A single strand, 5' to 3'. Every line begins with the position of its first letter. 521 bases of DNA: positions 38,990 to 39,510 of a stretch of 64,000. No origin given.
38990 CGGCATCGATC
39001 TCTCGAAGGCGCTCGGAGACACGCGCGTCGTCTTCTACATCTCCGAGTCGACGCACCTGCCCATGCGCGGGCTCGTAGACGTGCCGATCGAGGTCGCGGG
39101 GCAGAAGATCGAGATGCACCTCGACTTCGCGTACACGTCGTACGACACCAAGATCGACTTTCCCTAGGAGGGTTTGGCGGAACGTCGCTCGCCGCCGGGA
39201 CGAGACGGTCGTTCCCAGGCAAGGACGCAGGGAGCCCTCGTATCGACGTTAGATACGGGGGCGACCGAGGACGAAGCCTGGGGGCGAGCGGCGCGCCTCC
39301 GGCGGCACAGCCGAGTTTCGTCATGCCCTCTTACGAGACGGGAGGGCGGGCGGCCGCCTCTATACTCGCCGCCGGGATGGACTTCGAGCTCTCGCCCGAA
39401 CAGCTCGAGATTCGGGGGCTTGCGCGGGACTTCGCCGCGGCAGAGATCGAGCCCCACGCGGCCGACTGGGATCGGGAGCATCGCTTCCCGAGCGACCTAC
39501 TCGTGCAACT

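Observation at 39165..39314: Substitutions between the two repeat copies preserve base pairing (structured RNA signature)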

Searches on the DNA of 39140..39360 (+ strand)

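Call 47: search_rna_families(source=window, start=39140, end=39360, threshold=evalue, max_evalue=10, show_alignments=2)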
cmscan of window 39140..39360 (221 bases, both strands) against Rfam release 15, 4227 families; matches with E-value up to 10: 6.
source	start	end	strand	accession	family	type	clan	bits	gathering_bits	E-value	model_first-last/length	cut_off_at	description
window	39184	39267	+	RF02790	sodF_sRNA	Gene; sRNA;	-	22.1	46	0.15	1-90/90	no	sodF sRNA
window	39176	39323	+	RF03175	MIR3454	Gene; miRNA;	-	21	142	0.041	1-147/147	no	MIR3454 microRNA precursor family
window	39169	39329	+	RF04102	MIR6457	Gene; miRNA;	-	13.7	140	3.4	1-177/177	no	MIR6457 microRNA precursor family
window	39282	39328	-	RF01170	snoU61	Gene; snRNA; snoRNA; CD-box;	CL00067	12.5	55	6.8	1-84/84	no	Small nucleolar RNA U61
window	39206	39248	+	RF03537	Flavi_TBFV_SL6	Cis-reg;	-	11.5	38.3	8.4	1-45/45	no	Tick-borne Flavivirus short stem-loop SL6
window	39208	39296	-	RF02249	Six3os1_4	Gene; lncRNA;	-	10.1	70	7.9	241-326/326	no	Six3os1 conserved region 4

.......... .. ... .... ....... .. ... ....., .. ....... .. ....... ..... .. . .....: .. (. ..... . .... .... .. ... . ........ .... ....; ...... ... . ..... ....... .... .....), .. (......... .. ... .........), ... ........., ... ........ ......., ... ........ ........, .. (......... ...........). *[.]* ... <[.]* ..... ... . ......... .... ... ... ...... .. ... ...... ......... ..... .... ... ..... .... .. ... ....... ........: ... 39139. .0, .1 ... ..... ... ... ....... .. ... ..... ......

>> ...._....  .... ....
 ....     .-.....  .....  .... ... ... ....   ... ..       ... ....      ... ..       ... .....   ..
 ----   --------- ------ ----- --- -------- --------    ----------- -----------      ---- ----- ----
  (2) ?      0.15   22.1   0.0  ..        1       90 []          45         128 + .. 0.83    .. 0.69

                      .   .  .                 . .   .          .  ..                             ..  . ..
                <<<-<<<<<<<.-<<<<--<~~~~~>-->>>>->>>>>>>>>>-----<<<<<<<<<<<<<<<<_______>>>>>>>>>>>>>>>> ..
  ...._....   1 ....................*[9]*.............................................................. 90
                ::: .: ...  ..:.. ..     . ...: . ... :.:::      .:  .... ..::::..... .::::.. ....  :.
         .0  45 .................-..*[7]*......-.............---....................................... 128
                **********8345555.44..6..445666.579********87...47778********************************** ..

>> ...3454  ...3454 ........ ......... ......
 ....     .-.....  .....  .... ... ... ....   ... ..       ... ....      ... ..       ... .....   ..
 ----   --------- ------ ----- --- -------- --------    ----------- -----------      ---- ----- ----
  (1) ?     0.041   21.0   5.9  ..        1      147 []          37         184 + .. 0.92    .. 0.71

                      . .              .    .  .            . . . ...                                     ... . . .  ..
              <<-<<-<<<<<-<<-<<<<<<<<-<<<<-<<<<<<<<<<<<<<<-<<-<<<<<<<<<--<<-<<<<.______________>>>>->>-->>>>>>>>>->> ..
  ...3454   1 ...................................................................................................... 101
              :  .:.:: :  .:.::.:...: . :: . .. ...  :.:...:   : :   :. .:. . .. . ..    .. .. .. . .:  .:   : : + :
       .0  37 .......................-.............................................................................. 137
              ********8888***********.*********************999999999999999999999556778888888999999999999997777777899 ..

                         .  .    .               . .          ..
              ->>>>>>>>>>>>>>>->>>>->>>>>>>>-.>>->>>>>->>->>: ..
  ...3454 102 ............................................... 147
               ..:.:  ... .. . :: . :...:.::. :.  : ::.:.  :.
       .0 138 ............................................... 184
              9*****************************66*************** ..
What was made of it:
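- On Curated structured RNA family (Rfam 15): In the permissive search the best hits are plant miRNA-precursor hairpins and sodF sRNA, far below their cut-offs (call 47).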

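Call 71: search_dna_similar(query=window:39165-39333:+, collection=plasmids, mode=distant, max_evalue=0.001, max_rows=10)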
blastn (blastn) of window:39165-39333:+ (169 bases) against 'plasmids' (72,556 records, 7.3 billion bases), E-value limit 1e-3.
Records with a match: 1; places in all: 1; records where one place covers at least 80% of the query: 0.
Best place of each record, by identity: 80-90% 1.
By first word of the organism name: Tsukamurella 1.
By predicted mobility (MOB-suite, as given by PLSDB): non-mobilizable 1.
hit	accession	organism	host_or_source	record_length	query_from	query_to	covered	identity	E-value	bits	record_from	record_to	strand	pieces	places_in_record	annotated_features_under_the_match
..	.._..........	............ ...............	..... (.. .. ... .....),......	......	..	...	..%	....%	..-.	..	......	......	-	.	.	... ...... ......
